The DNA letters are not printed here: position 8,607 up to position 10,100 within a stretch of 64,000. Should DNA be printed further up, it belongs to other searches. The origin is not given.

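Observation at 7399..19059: Translationally coupled four-gene module pairing cohesin-like and dockerin-like parts with its own lipoprotein and barrel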

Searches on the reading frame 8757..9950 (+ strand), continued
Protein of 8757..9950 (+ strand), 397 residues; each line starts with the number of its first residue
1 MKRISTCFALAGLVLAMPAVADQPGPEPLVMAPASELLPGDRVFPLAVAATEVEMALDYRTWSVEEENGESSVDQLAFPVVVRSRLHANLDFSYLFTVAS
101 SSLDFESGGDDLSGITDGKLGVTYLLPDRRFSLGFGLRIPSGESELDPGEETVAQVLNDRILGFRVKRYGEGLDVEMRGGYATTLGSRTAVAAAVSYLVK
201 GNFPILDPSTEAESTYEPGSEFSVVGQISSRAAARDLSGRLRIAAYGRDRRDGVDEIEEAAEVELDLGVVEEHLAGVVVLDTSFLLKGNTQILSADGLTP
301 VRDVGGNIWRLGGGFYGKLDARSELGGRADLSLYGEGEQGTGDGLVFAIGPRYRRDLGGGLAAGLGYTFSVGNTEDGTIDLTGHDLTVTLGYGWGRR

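Call 87: find_encoding_contigs(protein=P0080, flank=10000, max_places=1)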
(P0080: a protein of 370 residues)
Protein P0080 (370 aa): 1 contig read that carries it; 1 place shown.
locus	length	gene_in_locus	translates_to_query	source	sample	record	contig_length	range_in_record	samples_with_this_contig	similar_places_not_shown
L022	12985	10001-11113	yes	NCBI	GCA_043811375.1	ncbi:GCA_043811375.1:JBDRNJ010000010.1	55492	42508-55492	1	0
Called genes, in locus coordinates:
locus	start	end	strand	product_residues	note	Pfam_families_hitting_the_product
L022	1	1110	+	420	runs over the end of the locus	PF00275:EPSP_synthase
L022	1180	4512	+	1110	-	PF13485:Peptidase_MA_2, PF00930:DPPIV_N (faint), PF23381:Beta-prop_IFT122_1st (faint), PF26550:Tricorn_2nd, PF26549:Tricorn_N (weak), PF07676:PD40 (weak), PF26549:Tricorn_N (weak), PF01103:Omp85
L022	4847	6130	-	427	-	PF00202:Aminotran_3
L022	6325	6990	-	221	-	-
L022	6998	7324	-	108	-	-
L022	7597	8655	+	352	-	PF03783:CsgG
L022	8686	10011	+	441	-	PF00515:TPR_1 (faint), PF07719:TPR_2 (faint), PF13181:TPR_8 (faint), PF13414:TPR_11 (faint), PF13432:TPR_16 (weak)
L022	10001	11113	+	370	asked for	-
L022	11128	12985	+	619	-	?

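Call 91: search_protein_families(library=pfam, proteins=[L020:18642-20756:+, L020:20825-21193:+, L020:11194-12087:+, L021:9094-10485:+, L022:11128-12984:+, L020:12102-18587:+], max_evalue=1)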
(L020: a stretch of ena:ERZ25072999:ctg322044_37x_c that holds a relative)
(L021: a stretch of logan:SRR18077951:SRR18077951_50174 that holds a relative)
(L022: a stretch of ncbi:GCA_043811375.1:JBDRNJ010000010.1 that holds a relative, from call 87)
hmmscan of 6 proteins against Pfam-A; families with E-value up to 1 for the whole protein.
L020:18642-20756:+ (705 aa): 5 families
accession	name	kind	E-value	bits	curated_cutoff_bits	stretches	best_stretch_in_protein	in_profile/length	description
PF00963.24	Cohesin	-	7e-14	52.6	24.1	2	176-270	3-101/139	Cohesin domain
PF13860.13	FlgD_ig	-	0.00019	21.8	27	1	635-692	18-75/79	FlgD Ig-like domain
PF00404.24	Dockerin_1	-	0.00043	20.9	22.9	1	312-368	2-51/57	Dockerin type I domain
PF18962.6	Por_Secre_tail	-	0.0052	17.5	27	1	622-703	3-75/75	Secretion system C-terminal sorting domain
PF10029.15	DUF2271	-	0.058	13.5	27.3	1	663-701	73-111/136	Predicted periplasmic protein (DUF2271)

L020:20825-21193:+ (123 aa): 1 family
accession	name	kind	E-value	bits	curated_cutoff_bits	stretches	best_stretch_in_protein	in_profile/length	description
PF00963.24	Cohesin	-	0.00041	21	24.1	1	35-106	6-80/139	Cohesin domain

L020:11194-12087:+ (298 aa): 1 family
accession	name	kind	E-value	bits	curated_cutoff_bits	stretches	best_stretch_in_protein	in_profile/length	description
PF00963.24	Cohesin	-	0.13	12.8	24.1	1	174-255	12-98/139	Cohesin domain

L021:9094-10485:+ (464 aa): 0 families

L022:11128-12984:+ (619 aa): 0 families

L020:12102-18587:+ (2162 aa): 17 families
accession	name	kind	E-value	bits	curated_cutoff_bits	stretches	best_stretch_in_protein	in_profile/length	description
PF18911.6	PKD_4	-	3.1e-222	719.8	27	10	356-434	1-80/85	PKD domain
PF00801.26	PKD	-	4.2e-124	405.2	23.5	10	115-179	11-75/80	PKD domain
PF22352.2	K319L-like_PKD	-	6.9e-43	145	27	9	457-523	12-84/84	K319L-like, PKD domain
PF21027.3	Sde0182_C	-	1.5e-33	115.6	27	7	121-140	2-21/83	Cellulose-binding protein Sde0182, C-terminal domain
PF17963.7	Big_9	-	4e-21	76.1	23.6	7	356-434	1-85/89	Bacterial Ig domain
PF02010.21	REJ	-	5.2e-20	71.9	25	4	757-821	56-128/452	REJ domain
PF10342.15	Kre9_KNH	-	2.3e-12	47.9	24.6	2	1268-1352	2-93/94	Kre9/KNH-like N-terminal Ig-like domain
PF13860.13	FlgD_ig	-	2e-08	34.5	27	1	2086-2146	9-72/79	FlgD Ig-like domain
PF05345.18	He_PIG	-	4.9e-06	27.3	24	0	33-101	15-95/96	Putative Ig domain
PF00047.31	ig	-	4.8e-05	24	21.8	0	113-175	3-61/81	Immunoglobulin domain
PF00036.39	EF-hand_1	-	0.0076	16.2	25.4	1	1833-1849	8-24/29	EF hand domain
PF16820.11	PKD_3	-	0.011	16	26.3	0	557-592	32-67/68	PKD-like domain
PF13499.12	EF-hand_7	-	0.23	12.3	30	0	1832-1849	47-64/67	EF-hand domain pair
PF13202.12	EF-hand_5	-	0.24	11.4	25.9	1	1832-1846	6-20/25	EF hand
PF21893.1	DUF6918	-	0.26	12.2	27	1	1400-1468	66-131/141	Family of unknown function (DUF6918)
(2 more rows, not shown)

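Call 97: list_cluster_members(proteins=[P0045, P0055, P0070, P0090, P0110, P0130, P0145, P0160, P0175, P0183])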
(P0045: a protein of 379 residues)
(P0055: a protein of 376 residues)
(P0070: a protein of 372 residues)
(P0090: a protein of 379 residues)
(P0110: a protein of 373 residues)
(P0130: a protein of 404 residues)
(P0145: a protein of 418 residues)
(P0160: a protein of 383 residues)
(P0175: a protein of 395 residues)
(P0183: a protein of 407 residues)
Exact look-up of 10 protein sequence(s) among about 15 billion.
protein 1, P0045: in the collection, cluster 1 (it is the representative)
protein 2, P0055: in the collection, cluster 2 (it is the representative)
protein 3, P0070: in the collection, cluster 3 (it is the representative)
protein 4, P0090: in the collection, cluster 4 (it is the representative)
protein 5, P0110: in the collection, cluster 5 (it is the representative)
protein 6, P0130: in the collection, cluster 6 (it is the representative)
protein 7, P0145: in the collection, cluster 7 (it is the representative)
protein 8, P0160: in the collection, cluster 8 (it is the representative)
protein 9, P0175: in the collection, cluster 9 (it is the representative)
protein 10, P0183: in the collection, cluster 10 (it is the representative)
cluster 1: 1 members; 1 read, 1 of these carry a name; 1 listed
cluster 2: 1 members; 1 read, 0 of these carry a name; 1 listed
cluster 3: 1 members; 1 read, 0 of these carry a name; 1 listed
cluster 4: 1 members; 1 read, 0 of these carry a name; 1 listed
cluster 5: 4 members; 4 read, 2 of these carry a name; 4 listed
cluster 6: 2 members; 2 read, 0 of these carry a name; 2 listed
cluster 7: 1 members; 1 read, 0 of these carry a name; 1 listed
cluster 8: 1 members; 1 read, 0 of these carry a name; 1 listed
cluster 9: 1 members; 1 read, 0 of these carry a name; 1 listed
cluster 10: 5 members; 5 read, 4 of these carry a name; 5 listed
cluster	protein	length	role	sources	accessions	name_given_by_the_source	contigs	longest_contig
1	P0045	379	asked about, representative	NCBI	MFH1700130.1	MAG: hypothetical protein ABIE07_06045 [Candidatus Zixiibacteriota bacterium]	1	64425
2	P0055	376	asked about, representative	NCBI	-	-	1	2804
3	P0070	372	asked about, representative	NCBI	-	-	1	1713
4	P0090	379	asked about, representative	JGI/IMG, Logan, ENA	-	-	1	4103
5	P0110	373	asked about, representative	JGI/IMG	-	hypothetical protein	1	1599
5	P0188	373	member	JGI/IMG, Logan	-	hypothetical protein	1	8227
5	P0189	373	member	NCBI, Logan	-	-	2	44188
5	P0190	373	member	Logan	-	-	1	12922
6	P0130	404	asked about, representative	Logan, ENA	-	-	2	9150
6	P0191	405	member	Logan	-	-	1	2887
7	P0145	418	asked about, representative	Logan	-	-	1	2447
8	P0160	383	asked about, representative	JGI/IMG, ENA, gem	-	-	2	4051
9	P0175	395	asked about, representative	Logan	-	-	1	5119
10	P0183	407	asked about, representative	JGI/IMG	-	hypothetical protein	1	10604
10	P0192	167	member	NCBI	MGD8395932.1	MAG: hypothetical protein PVF43_10685, partial [Candidatus Eiseniibacteriota bacterium]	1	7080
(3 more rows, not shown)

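Call 98: find_encoding_contigs(protein=P0045, flank=10000, max_places=1)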
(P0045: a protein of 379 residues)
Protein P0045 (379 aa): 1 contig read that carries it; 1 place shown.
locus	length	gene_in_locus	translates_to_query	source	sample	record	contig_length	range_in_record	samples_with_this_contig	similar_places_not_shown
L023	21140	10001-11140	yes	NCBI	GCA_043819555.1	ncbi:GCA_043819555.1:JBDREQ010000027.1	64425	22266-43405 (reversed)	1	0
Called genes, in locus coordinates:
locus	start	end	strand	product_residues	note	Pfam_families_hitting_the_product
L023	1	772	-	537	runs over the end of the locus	PF13187:Fer4_9 (faint), PF12838:Fer4_7 (faint), PF13237:Fer4_10 (faint), PF13183:Fer4_8, PF02754:CCG (weak)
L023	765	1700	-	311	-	PF02665:Nitrate_red_gam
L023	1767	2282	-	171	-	PF02082:Rrf2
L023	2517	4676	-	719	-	PF02412:TSP_3 (weak), PF00404:Dockerin_1 (weak)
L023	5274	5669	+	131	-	PF00571:CBS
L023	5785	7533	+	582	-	PF00069:Pkinase, PF01636:APH (faint), PF07714:PK_Tyr_Ser-Thr, PF03109:ABC1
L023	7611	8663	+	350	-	PF13036:LpoB (weak), PF03783:CsgG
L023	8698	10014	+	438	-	PF00515:TPR_1 (faint), PF07719:TPR_2 (faint), PF13181:TPR_8 (faint), PF13414:TPR_11, PF13424:TPR_12 (faint), PF13432:TPR_16 (weak), PF14559:TPR_19 (weak), PF03783:CsgG, +3 more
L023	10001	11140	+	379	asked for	-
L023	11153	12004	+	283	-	-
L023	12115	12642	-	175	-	-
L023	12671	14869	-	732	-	-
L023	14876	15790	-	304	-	-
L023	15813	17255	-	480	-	-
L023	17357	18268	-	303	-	PF06996:T6SS_TssG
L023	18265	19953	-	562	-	-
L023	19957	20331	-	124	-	PF04965:GPW_gp25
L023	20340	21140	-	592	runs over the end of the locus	PF24032:YQBQ (faint), PF05954:Phage_GPD, PF04717:Phage_base_V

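Call 99: find_encoding_contigs(protein=P0189, flank=10000, max_places=1)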
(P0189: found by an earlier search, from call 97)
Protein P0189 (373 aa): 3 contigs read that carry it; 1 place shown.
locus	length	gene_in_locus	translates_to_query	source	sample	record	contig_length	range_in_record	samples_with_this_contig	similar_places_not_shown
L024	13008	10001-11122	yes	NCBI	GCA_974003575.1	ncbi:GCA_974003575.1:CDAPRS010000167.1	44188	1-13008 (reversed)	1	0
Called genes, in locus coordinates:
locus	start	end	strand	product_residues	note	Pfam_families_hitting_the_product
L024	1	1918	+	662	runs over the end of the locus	PF14559:TPR_19 (faint), PF00515:TPR_1 (faint), PF07719:TPR_2 (faint), PF13432:TPR_16 (faint), PF00069:Pkinase, PF07714:PK_Tyr_Ser-Thr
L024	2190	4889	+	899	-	PF13429:TPR_15 (weak), PF14559:TPR_19, PF13431:TPR_17 (weak), PF13432:TPR_16 (weak), PF13432:TPR_16 (weak), PF14559:TPR_19 (weak), PF00069:Pkinase, PF07714:PK_Tyr_Ser-Thr, +13 more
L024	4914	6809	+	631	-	PF00069:Pkinase, PF03109:ABC1 (faint), PF07714:PK_Tyr_Ser-Thr, PF08308:PEGA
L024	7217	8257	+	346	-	PF14559:TPR_19 (faint), PF07719:TPR_2 (faint), PF13432:TPR_16 (faint), PF13181:TPR_8 (weak), PF03783:CsgG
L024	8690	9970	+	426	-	PF07719:TPR_2 (faint), PF13432:TPR_16 (weak), PF03783:CsgG (weak)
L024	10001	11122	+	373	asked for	-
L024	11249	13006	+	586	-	?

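Call 100: find_encoding_contigs(protein=P0183, flank=10000, max_places=1)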
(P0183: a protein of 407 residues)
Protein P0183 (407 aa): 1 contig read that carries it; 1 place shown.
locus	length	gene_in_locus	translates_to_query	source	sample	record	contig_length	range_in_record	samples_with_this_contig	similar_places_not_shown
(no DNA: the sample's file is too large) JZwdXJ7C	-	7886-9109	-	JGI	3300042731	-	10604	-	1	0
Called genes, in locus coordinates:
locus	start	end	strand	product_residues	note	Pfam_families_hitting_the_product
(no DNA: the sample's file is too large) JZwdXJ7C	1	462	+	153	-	?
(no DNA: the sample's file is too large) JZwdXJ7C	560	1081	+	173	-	PF07883:Cupin_2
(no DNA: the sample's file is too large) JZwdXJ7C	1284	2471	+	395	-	PF03783:CsgG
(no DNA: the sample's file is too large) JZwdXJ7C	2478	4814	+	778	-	PF00069:Pkinase, PF03109:ABC1 (faint), PF07714:PK_Tyr_Ser-Thr, PF08308:PEGA (weak), PF13620:CarboxypepD_reg (faint)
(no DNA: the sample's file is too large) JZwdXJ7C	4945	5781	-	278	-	-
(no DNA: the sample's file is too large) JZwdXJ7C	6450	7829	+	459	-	PF13174:TPR_6 (faint), PF13428:TPR_14 (faint), PF13432:TPR_16 (faint), PF14559:TPR_19 (faint), PF00515:TPR_1 (faint), PF07719:TPR_2 (faint)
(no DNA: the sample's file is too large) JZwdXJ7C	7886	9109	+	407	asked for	-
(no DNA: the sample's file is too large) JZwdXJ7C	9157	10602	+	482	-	?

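Call 107: search_protein_families(library=pfam, alignment_id=A13, max_evalue=10)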
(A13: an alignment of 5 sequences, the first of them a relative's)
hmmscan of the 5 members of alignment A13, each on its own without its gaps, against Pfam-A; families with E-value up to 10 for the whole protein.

A. member 1, L023:11153-12001:+ (283 aa): 0 families

B. families by the number of members that match (of 5 scanned): 3 families
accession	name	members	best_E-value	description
PF09136.16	Glucodextran_B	1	1.1e-05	Glucodextranase, domain B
PF00963.24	Cohesin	1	0.0052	Cohesin domain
PF09458.16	H_lectin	1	0.12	H-type lectin domain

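Call 114: find_encoding_contigs(protein=P0185, flank=10000, max_places=1)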
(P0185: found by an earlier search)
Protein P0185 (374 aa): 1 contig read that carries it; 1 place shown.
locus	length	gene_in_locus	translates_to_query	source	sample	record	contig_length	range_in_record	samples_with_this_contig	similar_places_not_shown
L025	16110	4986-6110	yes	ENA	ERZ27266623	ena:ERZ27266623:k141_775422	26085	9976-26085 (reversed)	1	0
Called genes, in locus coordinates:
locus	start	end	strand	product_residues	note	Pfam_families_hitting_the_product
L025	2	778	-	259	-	?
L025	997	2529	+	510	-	PF00069:Pkinase, PF01636:APH (faint), PF03109:ABC1 (faint), PF07714:PK_Tyr_Ser-Thr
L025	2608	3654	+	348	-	PF03783:CsgG, PF13036:LpoB (weak)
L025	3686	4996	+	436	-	PF13371:TPR_9 (faint), PF13424:TPR_12 (faint), PF00515:TPR_1 (faint), PF07719:TPR_2 (faint), PF09976:TPR_21 (faint), PF13181:TPR_8 (faint), PF13432:TPR_16, PF14559:TPR_19 (weak), +2 more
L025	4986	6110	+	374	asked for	PF13557:Phenol_MetA_deg (faint)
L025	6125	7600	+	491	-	PF13385:Laminin_G_3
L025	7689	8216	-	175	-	-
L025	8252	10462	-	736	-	-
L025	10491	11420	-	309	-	-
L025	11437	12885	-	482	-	-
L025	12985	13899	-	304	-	PF06996:T6SS_TssG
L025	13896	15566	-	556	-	-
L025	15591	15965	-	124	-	PF04965:GPW_gp25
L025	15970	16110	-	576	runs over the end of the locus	PF05954:Phage_GPD, PF04717:Phage_base_V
